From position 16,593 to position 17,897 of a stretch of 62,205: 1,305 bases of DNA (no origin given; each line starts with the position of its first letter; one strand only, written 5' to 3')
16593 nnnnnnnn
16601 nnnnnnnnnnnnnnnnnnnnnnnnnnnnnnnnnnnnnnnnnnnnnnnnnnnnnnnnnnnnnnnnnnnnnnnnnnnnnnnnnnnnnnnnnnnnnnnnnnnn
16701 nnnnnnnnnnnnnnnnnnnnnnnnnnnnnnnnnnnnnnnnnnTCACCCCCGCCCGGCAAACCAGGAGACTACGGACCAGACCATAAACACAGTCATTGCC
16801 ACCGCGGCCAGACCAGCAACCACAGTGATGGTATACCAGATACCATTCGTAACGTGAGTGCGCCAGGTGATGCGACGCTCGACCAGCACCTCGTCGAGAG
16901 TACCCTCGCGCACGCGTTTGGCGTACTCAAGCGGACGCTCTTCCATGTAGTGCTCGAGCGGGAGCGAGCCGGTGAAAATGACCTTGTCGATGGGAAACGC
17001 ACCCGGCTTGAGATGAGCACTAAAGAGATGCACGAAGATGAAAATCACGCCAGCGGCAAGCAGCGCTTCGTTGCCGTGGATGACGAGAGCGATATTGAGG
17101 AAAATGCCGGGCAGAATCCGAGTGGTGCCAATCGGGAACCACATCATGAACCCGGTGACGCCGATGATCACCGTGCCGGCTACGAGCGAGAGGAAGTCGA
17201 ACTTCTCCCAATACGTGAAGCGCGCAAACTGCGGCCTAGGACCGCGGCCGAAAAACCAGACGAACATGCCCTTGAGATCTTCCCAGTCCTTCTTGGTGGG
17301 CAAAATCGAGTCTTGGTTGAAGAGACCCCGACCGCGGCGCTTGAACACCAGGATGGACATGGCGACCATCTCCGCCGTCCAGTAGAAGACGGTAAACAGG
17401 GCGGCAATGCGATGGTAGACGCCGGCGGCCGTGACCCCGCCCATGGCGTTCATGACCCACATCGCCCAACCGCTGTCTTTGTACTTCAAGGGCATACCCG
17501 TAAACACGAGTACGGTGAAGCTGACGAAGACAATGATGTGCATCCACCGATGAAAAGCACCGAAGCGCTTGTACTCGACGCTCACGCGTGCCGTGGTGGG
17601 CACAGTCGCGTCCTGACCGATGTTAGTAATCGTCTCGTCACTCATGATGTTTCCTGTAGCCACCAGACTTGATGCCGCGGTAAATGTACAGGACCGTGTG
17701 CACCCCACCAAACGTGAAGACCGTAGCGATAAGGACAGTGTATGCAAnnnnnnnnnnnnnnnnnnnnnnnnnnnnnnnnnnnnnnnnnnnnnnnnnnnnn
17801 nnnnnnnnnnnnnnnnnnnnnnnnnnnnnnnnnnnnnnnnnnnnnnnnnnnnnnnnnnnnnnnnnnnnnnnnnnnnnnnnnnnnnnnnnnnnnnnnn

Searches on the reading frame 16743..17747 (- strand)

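Call 48: search_protein_families(library=pfam, proteins=[window:16743-17747:-], max_evalue=0.0001)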
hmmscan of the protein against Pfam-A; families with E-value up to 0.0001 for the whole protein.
window:16743-17747:- (334 aa): 1 family
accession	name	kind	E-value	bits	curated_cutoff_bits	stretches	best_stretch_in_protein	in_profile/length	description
PF01292.26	Ni_hydr_CYTB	-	1.4e-08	35.2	30.1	1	61-245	1-163/179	Prokaryotic cytochrome b561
